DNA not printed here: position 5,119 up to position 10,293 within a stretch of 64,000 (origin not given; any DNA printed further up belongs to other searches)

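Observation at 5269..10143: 1624-aa giant: STT3/GT-C-like membrane core without WWDYG, fused to a sequon-rich ectodomain of about 870 aa and a C-terminal anchor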

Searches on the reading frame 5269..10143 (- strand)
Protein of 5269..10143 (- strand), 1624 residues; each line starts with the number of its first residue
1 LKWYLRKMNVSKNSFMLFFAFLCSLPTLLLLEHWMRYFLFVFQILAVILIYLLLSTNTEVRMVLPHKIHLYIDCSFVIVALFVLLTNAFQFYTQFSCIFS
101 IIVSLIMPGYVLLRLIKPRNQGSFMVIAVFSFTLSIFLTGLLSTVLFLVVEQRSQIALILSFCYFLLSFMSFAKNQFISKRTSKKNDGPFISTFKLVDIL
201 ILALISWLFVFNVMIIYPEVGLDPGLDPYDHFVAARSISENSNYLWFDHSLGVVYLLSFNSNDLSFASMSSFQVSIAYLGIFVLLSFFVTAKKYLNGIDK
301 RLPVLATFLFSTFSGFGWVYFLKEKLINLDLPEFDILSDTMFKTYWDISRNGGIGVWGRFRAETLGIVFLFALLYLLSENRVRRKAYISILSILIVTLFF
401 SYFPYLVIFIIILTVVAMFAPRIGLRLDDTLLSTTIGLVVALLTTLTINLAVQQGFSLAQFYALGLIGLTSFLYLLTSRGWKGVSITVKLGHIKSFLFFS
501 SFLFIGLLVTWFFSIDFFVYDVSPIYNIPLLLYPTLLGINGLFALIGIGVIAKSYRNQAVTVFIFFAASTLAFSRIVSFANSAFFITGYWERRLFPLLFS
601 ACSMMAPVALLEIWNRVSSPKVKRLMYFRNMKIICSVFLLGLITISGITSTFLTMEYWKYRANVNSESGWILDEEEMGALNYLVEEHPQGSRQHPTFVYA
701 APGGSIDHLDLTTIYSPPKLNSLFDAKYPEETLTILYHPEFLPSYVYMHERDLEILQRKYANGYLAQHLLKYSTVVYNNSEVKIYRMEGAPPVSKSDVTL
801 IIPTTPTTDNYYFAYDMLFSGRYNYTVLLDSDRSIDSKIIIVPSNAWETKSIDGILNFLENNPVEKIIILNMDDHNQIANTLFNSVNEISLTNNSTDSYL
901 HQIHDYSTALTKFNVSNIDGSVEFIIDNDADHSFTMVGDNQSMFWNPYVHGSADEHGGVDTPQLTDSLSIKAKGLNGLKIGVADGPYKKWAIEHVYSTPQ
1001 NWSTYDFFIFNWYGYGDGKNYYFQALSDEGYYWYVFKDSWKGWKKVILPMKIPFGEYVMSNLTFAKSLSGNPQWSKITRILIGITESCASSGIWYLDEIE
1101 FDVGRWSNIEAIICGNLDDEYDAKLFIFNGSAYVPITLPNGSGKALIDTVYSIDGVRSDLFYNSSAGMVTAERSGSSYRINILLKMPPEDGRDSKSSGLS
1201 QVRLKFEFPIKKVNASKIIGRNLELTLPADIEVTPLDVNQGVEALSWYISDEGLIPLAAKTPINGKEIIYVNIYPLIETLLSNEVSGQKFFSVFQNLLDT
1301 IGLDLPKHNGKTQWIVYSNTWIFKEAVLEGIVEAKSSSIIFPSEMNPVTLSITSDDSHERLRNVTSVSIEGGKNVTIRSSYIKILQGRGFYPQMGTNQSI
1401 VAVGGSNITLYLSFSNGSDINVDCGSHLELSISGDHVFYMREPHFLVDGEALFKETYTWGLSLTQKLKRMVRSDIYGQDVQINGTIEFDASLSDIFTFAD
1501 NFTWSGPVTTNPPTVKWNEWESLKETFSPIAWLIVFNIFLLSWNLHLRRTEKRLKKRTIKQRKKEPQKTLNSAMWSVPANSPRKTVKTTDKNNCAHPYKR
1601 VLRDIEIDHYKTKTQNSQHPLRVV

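Call 4: search_protein_families(library=pfam, proteins=[window:5269-10143:-], max_evalue=1)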
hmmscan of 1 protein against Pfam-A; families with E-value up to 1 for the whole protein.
window:5269-10143:- (1624 aa): 1 family
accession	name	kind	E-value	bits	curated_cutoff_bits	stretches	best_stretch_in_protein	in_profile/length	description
PF03425.19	CBM_11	-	0.0014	19.2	27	1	996-1050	71-132/182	Carbohydrate binding domain (family 11)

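Call 5: search_protein_families(library=ncbifam, proteins=[window:5269-10143:-], max_evalue=1)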
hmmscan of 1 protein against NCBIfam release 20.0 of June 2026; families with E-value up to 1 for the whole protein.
window:5269-10143:- (1624 aa): 0 families

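Call 6: search_solved_structures(query=window:5269-10143:-, max_evalue=10)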
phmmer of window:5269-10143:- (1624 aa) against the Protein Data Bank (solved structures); distinct sequences matched with E-value up to 10: 0.

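Call 11: find_homologous_proteins(query=window:5269-10143:-, max_evalue=0.001)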
Query window:5269-10143:- (1624 aa): 19 proteins with E <= 0.001 among 8000 candidates.
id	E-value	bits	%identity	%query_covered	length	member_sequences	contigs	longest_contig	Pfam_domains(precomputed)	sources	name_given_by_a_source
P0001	0.0e+0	3323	100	90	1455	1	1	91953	-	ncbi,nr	ncbi:MAG: hypothetical protein NWE91_03890 [Candidatus Bathyarchaeota archaeon]|nr:hypothetical prot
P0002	0.0e+0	1999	59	95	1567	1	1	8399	-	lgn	-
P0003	3.0e-193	663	30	91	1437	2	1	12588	PF03425.20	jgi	-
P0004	5.8e-165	569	30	55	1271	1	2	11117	-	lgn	-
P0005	2.8e-149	517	29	94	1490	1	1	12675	-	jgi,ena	-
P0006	2.8e-145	504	32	53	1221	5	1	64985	-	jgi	-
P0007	2.8e-140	487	31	53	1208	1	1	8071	-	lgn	-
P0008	3.0e-137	477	31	54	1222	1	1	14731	-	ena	-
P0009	4.0e-135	470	31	54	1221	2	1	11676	-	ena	-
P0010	9.8e-134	466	31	54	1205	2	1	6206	-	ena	-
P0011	2.1e-122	428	31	53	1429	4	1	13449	PF13385.14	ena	-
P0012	4.4e-112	394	28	65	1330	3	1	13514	-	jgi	-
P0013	1.0e-102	363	31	50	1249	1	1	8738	PF13385.14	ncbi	ncbi:MAG: LamG domain-containing protein, partial [Promethearchaeota archaeon]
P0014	1.0e-92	330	30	50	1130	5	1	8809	-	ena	-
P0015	3.6e-89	318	30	53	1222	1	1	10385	-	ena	-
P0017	2.5e-84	302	30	51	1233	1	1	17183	-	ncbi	-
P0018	6.5e-66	241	29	46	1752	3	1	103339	-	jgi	-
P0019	2.2e-30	123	26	35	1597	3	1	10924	-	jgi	jgi:hypothetical protein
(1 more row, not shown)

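Call 25: find_encoding_contigs(protein=P0006, flank=10000, max_places=2)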
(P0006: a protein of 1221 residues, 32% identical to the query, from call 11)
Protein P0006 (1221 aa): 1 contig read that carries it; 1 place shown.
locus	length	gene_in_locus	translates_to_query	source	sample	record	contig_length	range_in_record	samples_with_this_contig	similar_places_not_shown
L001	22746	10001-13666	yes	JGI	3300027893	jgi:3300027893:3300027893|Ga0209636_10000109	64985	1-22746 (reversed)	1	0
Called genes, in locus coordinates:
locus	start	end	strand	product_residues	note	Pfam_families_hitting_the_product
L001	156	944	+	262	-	PF00535:Glycos_transf_2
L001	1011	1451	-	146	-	-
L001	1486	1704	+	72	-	-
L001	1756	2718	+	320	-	PF00535:Glycos_transf_2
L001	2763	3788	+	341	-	PF01073:3Beta_HSD, PF01370:Epimerase, PF02719:Polysacc_synt_2 (faint), PF16363:GDP_Man_Dehyd, PF13460:NAD_binding_10 (weak), PF07993:NAD_binding_4 (weak)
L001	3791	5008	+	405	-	PF13439:Glyco_transf_4, PF13579:Glyco_trans_4_4, PF00534:Glycos_transf_1, PF13692:Glyco_trans_1_4, PF13524:Glyco_trans_1_2 (weak)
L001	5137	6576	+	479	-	PF02310:B12-binding, PF04055:Radical_SAM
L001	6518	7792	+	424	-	PF20706:GT4-conflict, PF00534:Glycos_transf_1, PF13692:Glyco_trans_1_4, PF13524:Glyco_trans_1_2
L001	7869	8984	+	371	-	PF00534:Glycos_transf_1, PF13692:Glyco_trans_1_4, PF13524:Glyco_trans_1_2 (weak)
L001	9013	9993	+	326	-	PF00535:Glycos_transf_2, PF10111:Glyco_tranf_2_2, PF13641:Glyco_tranf_2_3, PF13632:Glyco_trans_2_3 (faint)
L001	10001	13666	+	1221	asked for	-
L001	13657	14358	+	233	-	PF02353:CMAS (weak), PF03141:Methyltransf_29 (weak), PF01209:Ubie_methyltran (weak), PF13489:Methyltransf_23, PF13847:Methyltransf_31, PF08241:Methyltransf_11, PF08242:Methyltransf_12, PF13649:Methyltransf_25, +2 more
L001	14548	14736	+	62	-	-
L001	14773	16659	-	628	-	-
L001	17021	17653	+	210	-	PF00753:Lactamase_B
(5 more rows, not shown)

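Call 26: find_encoding_contigs(protein=P0018, flank=10000, max_places=2)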
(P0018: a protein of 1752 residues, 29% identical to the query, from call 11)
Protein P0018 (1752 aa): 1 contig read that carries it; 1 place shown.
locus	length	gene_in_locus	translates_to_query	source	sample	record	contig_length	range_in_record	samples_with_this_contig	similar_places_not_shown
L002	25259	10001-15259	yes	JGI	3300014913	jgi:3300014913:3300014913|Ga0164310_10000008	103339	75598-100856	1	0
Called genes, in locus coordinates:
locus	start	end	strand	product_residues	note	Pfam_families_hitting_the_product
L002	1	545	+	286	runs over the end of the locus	PF08843:AbiEii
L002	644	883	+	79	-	PF01455:HupF_HypC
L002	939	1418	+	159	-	-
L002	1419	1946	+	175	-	PF04307:YdjM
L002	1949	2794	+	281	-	PF00483:NTP_transferase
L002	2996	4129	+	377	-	PF13439:Glyco_transf_4, PF13579:Glyco_trans_4_4 (weak), PF20706:GT4-conflict (weak), PF00534:Glycos_transf_1, PF13692:Glyco_trans_1_4, PF13524:Glyco_trans_1_2 (weak)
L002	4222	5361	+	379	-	PF13439:Glyco_transf_4, PF13579:Glyco_trans_4_4 (weak), PF00534:Glycos_transf_1, PF13692:Glyco_trans_1_4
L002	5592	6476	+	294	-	PF00534:Glycos_transf_1 (weak), PF13692:Glyco_trans_1_4, PF13524:Glyco_trans_1_2 (weak)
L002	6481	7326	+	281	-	PF00535:Glycos_transf_2, PF10111:Glyco_tranf_2_2 (weak), PF13641:Glyco_tranf_2_3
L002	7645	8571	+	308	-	PF13439:Glyco_transf_4, PF13477:Glyco_trans_4_2, PF13579:Glyco_trans_4_4, PF20706:GT4-conflict (weak), PF00534:Glycos_transf_1, PF13692:Glyco_trans_1_4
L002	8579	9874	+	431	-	PF13439:Glyco_transf_4, PF00534:Glycos_transf_1, PF13692:Glyco_trans_1_4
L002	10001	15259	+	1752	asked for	-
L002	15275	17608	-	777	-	PF01943:Polysacc_synt, PF13440:Polysacc_synt_3, PF13489:Methyltransf_23, PF08241:Methyltransf_11, PF08242:Methyltransf_12 (weak), PF13649:Methyltransf_25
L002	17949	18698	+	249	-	PF01073:3Beta_HSD (weak), PF01370:Epimerase, PF04321:RmlD_sub_bind (weak), PF07993:NAD_binding_4 (weak), PF16363:GDP_Man_Dehyd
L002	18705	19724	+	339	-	PF01073:3Beta_HSD, PF01370:Epimerase, PF02719:Polysacc_synt_2, PF16363:GDP_Man_Dehyd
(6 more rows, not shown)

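Call 36: search_protein_families(library=pfam, proteins=[P0002, P0004, P0005, P0007, P0012, P0015, P0019], max_evalue=1)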
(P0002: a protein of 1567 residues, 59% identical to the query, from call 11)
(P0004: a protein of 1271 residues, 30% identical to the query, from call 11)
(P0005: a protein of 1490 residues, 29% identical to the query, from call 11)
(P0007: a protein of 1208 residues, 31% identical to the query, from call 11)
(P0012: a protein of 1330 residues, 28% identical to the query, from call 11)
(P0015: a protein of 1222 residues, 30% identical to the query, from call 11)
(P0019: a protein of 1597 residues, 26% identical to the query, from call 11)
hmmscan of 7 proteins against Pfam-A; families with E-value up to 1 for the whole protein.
P0002 (1567 aa): 2 families
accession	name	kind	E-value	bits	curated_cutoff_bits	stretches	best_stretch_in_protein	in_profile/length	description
PF03425.19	CBM_11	-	0.021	15.3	27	1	987-1043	69-132/182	Carbohydrate binding domain (family 11)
PF07760.16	DUF1616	-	0.58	9.7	31.6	0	71-166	5-113/307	Protein of unknown function (DUF1616)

P0004 (1271 aa): 0 families

P0005 (1490 aa): 2 families
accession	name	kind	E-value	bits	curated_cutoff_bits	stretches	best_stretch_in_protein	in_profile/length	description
PF03425.19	CBM_11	-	0.0054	17.2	27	1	935-1006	54-132/182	Carbohydrate binding domain (family 11)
PF07760.16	DUF1616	-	0.11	12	31.6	1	69-163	2-107/307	Protein of unknown function (DUF1616)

P0007 (1208 aa): 1 family
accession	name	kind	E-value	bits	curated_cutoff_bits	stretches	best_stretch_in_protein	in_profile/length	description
PF07760.16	DUF1616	-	0.0018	18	31.6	1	76-186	3-125/307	Protein of unknown function (DUF1616)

P0012 (1330 aa): 1 family
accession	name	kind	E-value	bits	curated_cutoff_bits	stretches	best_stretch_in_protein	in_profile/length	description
PF03425.19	CBM_11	-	0.003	18.1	27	1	902-991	44-138/182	Carbohydrate binding domain (family 11)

P0015 (1222 aa): 0 families

P0019 (1597 aa): 1 family
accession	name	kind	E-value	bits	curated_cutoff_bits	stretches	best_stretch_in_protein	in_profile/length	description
PF17410.7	Stevor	-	0.33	10.9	25.4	1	177-215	227-265/275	Subtelomeric Variable Open Reading frame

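Call 51: find_encoding_contigs(protein=P0017, flank=10000, max_places=1)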
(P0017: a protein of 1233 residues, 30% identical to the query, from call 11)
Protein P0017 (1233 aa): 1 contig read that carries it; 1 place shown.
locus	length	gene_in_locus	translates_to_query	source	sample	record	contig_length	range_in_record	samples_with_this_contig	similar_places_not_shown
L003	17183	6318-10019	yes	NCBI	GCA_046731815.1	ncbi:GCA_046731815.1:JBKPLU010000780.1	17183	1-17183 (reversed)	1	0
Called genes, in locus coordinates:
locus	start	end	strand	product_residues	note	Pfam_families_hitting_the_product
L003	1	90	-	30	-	?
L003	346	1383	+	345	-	PF08240:ADH_N, PF02826:2-Hacid_dh_C (faint), PF00107:ADH_zinc_N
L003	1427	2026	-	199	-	PF13456:RVT_3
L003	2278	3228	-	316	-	PF05050:Methyltransf_21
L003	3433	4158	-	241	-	PF05891:Methyltransf_PK (weak), PF00398:RrnaAD (weak), PF01209:Ubie_methyltran (weak), PF13489:Methyltransf_23 (weak), PF08241:Methyltransf_11, PF08242:Methyltransf_12, PF13649:Methyltransf_25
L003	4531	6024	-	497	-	PF01943:Polysacc_synt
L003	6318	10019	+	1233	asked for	-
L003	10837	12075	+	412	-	PF13439:Glyco_transf_4, PF13579:Glyco_trans_4_4, PF11997:DUF3492 (faint), PF00534:Glycos_transf_1, PF13692:Glyco_trans_1_4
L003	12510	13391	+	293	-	PF02475:TRM5-TYW2_MTfase, PF05050:Methyltransf_21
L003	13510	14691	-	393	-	PF13439:Glyco_transf_4, PF13579:Glyco_trans_4_4, PF20706:GT4-conflict, PF00534:Glycos_transf_1, PF13692:Glyco_trans_1_4, PF13524:Glyco_trans_1_2 (weak)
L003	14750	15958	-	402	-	PF13439:Glyco_transf_4, PF13579:Glyco_trans_4_4, PF20706:GT4-conflict (weak), PF00534:Glycos_transf_1, PF13692:Glyco_trans_1_4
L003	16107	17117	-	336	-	PF01073:3Beta_HSD, PF01370:Epimerase, PF02719:Polysacc_synt_2, PF03435:Sacchrp_dh_NADP (weak), PF04321:RmlD_sub_bind, PF07993:NAD_binding_4, PF08659:KR, PF16363:GDP_Man_Dehyd, +1 more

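Call 52: find_encoding_contigs(protein=P0011, flank=10000, max_places=1)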
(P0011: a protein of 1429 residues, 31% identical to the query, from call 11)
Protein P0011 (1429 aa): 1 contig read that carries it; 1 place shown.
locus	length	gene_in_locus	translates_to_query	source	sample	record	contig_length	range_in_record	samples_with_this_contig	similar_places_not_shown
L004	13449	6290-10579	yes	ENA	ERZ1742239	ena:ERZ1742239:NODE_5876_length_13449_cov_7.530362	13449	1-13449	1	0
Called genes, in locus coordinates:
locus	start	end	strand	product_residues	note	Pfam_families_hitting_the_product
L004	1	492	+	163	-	?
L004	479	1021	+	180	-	PF04307:YdjM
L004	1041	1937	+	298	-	PF00535:Glycos_transf_2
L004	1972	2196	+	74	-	PF01370:Epimerase (weak), PF16363:GDP_Man_Dehyd (weak)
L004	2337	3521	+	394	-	PF13477:Glyco_trans_4_2 (weak), PF13439:Glyco_transf_4, PF13579:Glyco_trans_4_4, PF20706:GT4-conflict, PF00534:Glycos_transf_1, PF13692:Glyco_trans_1_4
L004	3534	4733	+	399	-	PF13439:Glyco_transf_4, PF13579:Glyco_trans_4_4, PF20706:GT4-conflict, PF00534:Glycos_transf_1, PF13692:Glyco_trans_1_4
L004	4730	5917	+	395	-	PF13439:Glyco_transf_4, PF13579:Glyco_trans_4_4, PF00534:Glycos_transf_1, PF13692:Glyco_trans_1_4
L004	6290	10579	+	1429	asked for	PF13385:Laminin_G_3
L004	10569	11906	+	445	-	PF04230:PS_pyruv_trans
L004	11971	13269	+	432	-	PF00037:Fer4 (weak), PF12837:Fer4_6 (faint), PF14697:Fer4_21 (weak), PF12838:Fer4_7, PF13187:Fer4_9 (weak), PF04422:FrhB_FdhB_N, PF04432:FrhB_FdhB_C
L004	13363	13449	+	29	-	?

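Call 53: find_encoding_contigs(protein=P0005, flank=10000, max_places=1)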
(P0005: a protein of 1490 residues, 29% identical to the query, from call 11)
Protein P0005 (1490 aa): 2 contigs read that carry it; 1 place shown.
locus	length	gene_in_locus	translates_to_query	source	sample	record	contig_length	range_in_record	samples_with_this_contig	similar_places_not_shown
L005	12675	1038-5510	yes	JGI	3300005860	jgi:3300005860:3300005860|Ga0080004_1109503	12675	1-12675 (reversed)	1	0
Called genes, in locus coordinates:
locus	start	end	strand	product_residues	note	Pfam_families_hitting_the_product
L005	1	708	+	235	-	?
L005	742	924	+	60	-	-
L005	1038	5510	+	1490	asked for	-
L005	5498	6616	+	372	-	PF00534:Glycos_transf_1, PF13692:Glyco_trans_1_4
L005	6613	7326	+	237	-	PF01209:Ubie_methyltran, PF13489:Methyltransf_23, PF13847:Methyltransf_31, PF08241:Methyltransf_11, PF08242:Methyltransf_12, PF13649:Methyltransf_25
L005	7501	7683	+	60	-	-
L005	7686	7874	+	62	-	PF03720:UDPG_MGDP_dh_C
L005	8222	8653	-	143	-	PF01609:DDE_Tnp_1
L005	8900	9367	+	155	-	PF03692:CxxCxxCC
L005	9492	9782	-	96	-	-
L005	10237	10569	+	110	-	-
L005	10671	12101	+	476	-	-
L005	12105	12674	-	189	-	?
